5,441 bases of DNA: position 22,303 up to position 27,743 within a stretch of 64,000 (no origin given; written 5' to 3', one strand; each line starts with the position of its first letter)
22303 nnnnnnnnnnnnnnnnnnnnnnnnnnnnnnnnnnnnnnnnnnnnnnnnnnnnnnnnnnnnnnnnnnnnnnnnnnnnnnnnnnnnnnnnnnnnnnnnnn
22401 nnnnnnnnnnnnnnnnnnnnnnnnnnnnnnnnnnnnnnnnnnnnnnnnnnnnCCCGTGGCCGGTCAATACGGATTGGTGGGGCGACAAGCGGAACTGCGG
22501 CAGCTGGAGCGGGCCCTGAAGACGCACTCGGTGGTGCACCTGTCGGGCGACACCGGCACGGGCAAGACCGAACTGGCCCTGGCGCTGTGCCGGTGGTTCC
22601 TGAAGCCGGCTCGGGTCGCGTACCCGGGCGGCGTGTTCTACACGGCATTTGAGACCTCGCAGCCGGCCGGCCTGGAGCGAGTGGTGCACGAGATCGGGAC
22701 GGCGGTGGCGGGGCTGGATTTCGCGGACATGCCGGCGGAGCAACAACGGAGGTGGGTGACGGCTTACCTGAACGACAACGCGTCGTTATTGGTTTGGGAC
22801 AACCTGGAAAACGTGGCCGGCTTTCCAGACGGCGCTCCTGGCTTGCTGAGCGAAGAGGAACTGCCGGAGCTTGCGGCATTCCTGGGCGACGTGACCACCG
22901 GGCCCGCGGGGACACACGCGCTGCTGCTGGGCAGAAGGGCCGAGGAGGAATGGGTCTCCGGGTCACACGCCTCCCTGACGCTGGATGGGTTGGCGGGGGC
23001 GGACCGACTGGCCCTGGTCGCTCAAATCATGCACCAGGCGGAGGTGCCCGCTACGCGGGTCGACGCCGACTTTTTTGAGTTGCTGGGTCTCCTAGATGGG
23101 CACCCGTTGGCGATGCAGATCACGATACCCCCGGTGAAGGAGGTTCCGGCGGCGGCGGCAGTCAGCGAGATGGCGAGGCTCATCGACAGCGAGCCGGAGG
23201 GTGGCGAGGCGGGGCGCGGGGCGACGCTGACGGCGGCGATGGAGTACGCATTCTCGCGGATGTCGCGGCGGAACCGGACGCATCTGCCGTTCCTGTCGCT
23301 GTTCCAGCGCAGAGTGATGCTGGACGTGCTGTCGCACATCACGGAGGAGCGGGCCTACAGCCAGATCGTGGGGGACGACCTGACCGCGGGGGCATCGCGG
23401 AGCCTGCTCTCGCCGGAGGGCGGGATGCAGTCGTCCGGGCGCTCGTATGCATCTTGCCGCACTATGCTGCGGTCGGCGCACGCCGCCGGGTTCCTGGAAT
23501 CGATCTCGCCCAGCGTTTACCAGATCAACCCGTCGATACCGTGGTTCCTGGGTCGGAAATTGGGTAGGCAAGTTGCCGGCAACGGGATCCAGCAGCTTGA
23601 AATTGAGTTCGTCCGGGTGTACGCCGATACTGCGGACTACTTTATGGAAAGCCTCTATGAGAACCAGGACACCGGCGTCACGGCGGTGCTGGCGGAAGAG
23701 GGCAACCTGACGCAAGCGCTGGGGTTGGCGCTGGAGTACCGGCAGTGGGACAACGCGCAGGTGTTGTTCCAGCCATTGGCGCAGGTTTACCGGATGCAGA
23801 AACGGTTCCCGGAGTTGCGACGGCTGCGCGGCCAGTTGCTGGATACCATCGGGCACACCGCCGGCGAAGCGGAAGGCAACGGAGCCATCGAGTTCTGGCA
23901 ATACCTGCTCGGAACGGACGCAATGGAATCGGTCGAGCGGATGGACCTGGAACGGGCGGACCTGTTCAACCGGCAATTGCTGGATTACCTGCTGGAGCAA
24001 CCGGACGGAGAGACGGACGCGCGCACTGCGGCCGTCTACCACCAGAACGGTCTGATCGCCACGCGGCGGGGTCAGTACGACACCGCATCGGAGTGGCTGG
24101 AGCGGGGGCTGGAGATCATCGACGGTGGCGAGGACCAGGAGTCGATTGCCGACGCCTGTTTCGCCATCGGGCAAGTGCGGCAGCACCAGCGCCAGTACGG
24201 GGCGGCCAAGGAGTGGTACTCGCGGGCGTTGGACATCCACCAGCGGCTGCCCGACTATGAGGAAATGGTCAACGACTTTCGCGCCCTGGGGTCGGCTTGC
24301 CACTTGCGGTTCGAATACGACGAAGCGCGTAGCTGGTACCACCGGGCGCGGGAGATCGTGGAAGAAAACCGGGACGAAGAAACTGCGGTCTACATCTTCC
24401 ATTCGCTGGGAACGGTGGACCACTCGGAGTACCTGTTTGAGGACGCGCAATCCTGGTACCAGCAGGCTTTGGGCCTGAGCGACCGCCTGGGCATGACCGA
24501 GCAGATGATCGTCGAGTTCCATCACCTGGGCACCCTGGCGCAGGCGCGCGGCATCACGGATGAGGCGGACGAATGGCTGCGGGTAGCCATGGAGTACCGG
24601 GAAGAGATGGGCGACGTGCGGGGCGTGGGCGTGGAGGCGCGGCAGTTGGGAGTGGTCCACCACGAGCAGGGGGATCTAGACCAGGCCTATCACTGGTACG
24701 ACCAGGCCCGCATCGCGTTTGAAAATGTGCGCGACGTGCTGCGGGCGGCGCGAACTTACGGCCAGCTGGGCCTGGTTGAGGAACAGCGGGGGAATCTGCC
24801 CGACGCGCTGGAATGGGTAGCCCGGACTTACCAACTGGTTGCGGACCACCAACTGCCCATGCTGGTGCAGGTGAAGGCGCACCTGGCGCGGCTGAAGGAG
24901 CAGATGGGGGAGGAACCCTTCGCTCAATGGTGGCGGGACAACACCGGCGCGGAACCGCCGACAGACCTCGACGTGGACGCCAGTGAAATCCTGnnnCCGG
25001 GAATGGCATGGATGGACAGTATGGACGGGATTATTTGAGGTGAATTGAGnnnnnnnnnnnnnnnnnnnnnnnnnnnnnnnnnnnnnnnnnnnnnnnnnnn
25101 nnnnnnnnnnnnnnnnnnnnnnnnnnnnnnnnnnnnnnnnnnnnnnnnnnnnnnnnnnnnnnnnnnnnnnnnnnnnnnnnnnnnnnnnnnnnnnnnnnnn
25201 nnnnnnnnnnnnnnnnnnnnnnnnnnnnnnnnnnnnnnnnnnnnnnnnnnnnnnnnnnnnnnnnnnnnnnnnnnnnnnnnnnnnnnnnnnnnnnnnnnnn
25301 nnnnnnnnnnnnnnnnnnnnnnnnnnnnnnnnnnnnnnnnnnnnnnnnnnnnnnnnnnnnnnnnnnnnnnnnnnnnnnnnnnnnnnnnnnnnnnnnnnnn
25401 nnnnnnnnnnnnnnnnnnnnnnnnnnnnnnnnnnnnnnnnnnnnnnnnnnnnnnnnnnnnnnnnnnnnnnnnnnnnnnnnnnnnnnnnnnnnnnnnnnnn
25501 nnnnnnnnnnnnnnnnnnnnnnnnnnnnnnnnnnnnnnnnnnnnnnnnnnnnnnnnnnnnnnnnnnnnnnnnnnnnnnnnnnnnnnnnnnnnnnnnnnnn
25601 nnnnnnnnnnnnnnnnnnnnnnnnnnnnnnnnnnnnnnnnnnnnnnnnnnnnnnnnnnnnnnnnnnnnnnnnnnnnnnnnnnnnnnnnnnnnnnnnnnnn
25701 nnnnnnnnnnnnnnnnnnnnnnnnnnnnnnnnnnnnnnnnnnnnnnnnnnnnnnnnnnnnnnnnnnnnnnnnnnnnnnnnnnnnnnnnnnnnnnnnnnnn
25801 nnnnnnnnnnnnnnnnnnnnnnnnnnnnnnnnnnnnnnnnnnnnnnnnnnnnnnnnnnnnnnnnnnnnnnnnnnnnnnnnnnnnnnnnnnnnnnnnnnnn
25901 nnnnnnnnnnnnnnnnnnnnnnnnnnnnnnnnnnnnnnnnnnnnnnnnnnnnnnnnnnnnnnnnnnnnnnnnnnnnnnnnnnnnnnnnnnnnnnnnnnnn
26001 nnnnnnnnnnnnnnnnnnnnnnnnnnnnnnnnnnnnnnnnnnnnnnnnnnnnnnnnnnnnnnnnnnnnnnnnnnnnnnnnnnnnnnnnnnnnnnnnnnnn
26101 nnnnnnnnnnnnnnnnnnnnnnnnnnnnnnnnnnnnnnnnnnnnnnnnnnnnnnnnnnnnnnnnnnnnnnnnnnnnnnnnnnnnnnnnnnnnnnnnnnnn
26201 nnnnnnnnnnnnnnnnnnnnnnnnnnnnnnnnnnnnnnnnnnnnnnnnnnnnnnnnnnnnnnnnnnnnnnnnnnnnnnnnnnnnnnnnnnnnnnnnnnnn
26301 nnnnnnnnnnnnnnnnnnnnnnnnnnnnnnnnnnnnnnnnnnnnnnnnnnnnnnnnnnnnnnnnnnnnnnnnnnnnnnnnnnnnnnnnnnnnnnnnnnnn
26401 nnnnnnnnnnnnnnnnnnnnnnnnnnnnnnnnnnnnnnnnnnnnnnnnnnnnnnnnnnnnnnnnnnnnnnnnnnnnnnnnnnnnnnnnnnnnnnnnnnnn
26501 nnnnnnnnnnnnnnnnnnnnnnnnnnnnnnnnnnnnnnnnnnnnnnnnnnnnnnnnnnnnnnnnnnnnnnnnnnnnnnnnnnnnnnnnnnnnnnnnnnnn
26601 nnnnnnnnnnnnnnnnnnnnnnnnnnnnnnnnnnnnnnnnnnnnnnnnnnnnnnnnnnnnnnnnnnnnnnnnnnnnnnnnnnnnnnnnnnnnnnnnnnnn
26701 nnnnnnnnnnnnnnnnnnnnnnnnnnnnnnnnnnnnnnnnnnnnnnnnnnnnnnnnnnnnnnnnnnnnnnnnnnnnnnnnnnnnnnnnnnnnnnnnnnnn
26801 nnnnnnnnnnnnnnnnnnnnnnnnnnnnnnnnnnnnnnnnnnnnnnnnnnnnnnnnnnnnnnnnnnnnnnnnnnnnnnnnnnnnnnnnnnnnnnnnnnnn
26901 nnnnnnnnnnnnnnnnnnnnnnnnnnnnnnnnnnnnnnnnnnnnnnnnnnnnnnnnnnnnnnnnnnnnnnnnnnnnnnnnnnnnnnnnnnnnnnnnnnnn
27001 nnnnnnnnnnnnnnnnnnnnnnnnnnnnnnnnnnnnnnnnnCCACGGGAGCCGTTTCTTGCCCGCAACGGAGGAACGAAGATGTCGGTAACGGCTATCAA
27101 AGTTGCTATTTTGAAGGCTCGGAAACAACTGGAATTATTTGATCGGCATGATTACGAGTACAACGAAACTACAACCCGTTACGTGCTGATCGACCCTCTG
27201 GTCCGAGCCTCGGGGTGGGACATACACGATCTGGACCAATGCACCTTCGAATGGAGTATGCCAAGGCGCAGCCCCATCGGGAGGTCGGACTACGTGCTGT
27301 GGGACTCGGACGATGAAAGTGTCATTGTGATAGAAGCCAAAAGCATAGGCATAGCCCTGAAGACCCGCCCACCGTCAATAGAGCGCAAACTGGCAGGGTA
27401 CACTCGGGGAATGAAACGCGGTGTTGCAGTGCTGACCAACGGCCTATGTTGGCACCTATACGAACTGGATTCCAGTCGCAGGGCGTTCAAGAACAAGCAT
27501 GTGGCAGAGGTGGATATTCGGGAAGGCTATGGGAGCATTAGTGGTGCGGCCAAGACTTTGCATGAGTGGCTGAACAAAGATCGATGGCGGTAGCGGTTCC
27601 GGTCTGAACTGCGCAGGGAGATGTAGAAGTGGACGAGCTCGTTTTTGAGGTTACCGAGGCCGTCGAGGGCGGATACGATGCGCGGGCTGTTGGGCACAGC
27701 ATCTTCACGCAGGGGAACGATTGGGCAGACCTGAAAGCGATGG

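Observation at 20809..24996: Solo STAND NTPase (CHAT-like, NB-ARC, TPR) inserted in a metabolic cluster; the catalytic Cys of the caspase-like domain appears to be missing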

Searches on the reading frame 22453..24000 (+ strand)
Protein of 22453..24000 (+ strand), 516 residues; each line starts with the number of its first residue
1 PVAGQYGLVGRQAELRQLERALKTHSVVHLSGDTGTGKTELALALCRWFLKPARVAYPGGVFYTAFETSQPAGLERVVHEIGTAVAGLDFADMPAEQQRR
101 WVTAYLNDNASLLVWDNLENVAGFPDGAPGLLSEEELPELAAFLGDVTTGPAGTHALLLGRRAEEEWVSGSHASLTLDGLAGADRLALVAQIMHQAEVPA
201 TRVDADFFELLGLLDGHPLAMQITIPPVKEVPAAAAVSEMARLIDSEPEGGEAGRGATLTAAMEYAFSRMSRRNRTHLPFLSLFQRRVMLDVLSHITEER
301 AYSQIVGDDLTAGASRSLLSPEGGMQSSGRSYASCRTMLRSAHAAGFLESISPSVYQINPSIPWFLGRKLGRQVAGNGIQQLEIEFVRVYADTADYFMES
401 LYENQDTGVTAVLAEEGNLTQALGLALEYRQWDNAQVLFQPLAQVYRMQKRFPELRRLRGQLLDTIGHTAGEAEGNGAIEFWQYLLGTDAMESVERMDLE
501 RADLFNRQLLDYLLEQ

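Call 61: predict_structure(alignment_id=A3)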
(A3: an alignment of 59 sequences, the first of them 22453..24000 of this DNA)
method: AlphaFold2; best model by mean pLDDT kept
length: 516 residues; sequences in the alignment: 59
mean_pLDDT: 88.2   pTM: 0.85
mean pLDDT of the five models: 88.2, 87.8, 86.9, 86.9, 85.4
residues with pLDDT >= 90: 325; 70-90: 158; 50-70: 12; < 50: 21
segments of 3 or more residues with pLDDT < 50: 1-3, 312-329
pLDDT, mean of each block of 10 residues (from residue 1): 57 90 95 91 88 78 87 88 91 90 96 94 89 91 94 94 88 92 90 92 95 94 93 96 92 91 94 93 89 87 81 39 43 86 89 84 91 93 94 87 79 85 94 96 90 90 94 96 96 91 96 94
secondary structure, 60 per line:
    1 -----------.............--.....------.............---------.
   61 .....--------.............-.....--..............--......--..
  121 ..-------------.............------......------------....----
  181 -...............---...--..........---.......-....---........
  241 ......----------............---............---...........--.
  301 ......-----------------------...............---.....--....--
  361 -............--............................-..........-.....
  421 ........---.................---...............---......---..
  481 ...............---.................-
elements in order: H12-24 E27-31 H38-50 E60-65 H74-86 H88-92 H95-108 E111-116 H119-122 H136-148 E155-160 E173-176 H182-196 H205-214 H218-224 H226-229 H233-246 H257-268 H272-283 E287-289 H290-297 H300-306 H330-344 E348-352 E355-358 H362-373 H376-403 H405-414 H416-428 H432-448 H452-466 H470-475 H479-495 H499-515

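Call 63: fold_search(model_id=the predicted structure, library=pdb)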
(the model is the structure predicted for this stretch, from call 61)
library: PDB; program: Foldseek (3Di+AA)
matches with E <= 10: 1327; with E <= 0.001: 189
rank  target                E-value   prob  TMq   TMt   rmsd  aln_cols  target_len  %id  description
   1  9ria_A                9.0e-08  1.00  0.36  0.23  15.3       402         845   14  Cryo-EM structure of tomato NRC3-AVRcap1b complex (released 2025-07-23)
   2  9ria_B                1.4e-07  1.00  0.36  0.24  15.7       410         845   14  Cryo-EM structure of tomato NRC3-AVRcap1b complex (released 2025-07-23)
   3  2a5y_C                1.5e-07  1.00  0.31  0.40  15.3       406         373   14  Structure of a CED-4/CED-9 complex (released 2005-10-11)
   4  3sfz                  2.6e-07  1.00  0.42  0.22   7.4       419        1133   14  Crystal structure of full-length murine Apaf-1 (released 2011-08-24)
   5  8rfh_A                2.9e-07  1.00  0.46  0.34   6.4       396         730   13  CryoEM structure of the plant helper NLR NRC2 in its resting state (released 2024-01-10)
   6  8jns_D                3.7e-07  1.00  0.31  0.39  16.7       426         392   13  cryo-EM structure of a CED-4 hexamer (released 2023-06-28)
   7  7xx2_A                5.1e-07  1.00  0.35  0.23  15.5       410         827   13  Cryo-EM structure of Sr35 resistosome induced by AvrSr35 R381A (released 2022-11-02)
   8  9ria_C                5.6e-07  1.00  0.34  0.22  15.7       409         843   12  Cryo-EM structure of tomato NRC3-AVRcap1b complex (released 2025-07-23)
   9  8jo0_A                5.6e-07  1.00  0.30  0.38  17.1       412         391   13  The Cryo-EM structure of a heptameric CED-4/CED-3 catalytic complex (released 2023-06-28)
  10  9cc8_A                6.1e-07  1.00  0.34  0.22  15.1       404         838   13  Hexameric state of the NRC4 resistosome (released 2024-09-11)
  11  9h2l_A                6.7e-07  1.00  0.33  0.21  15.0       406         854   14  Cryo-EM structure of an octameric G10-resistosome from wheat (released 2025-09-24)
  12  8xuo_A                7.7e-07  1.00  0.45  0.32   5.9       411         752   14  Cryo-EM structure of tomato NRC2 dimer (released 2024-05-22)
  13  9cc9_G                8.4e-07  1.00  0.36  0.23  15.4       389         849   13  Dodecameric state of the NRC4 resistosome (released 2024-09-11)
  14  4m9s_A                8.7e-07  1.00  0.30  0.30  16.9       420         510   15  crystal structure of CED-4 bound CED-3 fragment (released 2013-10-23)
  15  8jol_B                9.1e-07  1.00  0.32  0.33  15.5       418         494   13  cryo-EM structure of the CED-4/CED-3 holoenzyme (released 2023-06-28)
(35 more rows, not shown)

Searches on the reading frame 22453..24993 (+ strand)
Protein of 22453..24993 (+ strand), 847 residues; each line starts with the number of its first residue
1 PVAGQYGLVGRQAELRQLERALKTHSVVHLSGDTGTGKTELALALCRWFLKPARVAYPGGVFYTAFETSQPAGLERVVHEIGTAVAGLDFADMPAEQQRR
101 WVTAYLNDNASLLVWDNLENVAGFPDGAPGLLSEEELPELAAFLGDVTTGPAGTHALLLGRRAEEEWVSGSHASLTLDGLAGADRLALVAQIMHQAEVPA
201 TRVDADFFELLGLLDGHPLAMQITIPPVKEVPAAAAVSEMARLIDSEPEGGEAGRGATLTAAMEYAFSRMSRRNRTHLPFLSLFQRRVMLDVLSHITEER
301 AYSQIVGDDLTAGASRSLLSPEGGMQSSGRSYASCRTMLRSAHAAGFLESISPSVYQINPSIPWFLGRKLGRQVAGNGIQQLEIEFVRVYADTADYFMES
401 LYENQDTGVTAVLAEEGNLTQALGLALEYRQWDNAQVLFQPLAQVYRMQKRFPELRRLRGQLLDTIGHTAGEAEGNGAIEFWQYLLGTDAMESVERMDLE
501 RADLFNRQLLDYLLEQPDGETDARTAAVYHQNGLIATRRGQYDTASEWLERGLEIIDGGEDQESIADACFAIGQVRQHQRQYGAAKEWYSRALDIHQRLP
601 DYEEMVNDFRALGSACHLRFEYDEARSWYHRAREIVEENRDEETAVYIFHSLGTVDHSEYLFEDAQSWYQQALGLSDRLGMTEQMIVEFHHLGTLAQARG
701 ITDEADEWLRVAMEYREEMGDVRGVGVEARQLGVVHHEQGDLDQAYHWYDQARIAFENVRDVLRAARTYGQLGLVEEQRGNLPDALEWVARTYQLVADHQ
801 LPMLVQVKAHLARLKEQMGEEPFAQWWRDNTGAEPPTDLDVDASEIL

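Call 85: search_solved_structures(query=window:22453-24993:+, max_evalue=0.001, show_alignments=0)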
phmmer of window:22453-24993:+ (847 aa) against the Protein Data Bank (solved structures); distinct sequences matched with E-value up to 0.001: 10.
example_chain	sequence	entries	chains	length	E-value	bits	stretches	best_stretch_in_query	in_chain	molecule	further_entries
8bu0_A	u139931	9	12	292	1.7e-10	43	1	519-788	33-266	Consensus tetratricopeptide repeat protein | Crystal structure of an 8-repeat consensus TPR superhelix with Zinc. | Monomer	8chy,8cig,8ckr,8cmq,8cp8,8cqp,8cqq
9qhc_A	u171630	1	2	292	2.1e-07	32.8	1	529-752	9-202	Engineered tetratricopeptide repeat protein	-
8ch0_A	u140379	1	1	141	1.8e-05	26.3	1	529-677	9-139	Consensus tetratricopeptide repeat protein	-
2wqh_A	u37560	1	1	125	2.5e-05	25.9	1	525-641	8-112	CTPR3Y3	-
2fo7_A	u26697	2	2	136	3.3e-05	25.5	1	533-677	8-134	SYNTHETIC CONSENSUS TPR PROTEIN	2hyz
7obi_A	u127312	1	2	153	3.5e-05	25.4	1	532-676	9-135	CTPR-rv4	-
1na0_A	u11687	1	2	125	6.1e-05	24.6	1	525-639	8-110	designed protein CTPR3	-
3gw4_A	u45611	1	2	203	0.00018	23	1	515-658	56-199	Uncharacterized protein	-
9gzg_A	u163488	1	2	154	0.0002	22.9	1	520-637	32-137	Engineered CTPR protein with glutamic acids for conductivity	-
5a6c_A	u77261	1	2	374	0.00078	21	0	528-649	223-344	G-PROTEIN-SIGNALING MODULATOR 2, AFADIN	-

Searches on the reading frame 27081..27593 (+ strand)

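Call 13: search_protein_families(library=pfam, proteins=[window:27081-27593:+], max_evalue=0.001)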
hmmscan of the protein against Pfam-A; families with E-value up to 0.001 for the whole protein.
window:27081-27593:+ (170 aa): 1 family
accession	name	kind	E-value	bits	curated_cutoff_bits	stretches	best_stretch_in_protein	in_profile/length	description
PF13588.12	HSDR_N_2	-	0.00034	21.1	25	1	29-136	2-103/110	Type I restriction enzyme R protein N terminus (HSDR_N)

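Call 78: search_protein_families(library=padloc, proteins=[window:27081-27593:+], max_evalue=0.001)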
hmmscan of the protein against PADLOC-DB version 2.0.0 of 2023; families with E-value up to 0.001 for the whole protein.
window:27081-27593:+ (170 aa): 2 families
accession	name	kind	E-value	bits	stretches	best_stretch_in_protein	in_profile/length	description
PDLC03047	REase_I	-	5.9e-07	25.6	1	23-127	193-299/1107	Type I restriction enzyme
PDLC03604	REase_MTase_IIG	-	0.00079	15.5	0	25-144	27-153/1011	Type IIG restriction enzyme-methyltransferase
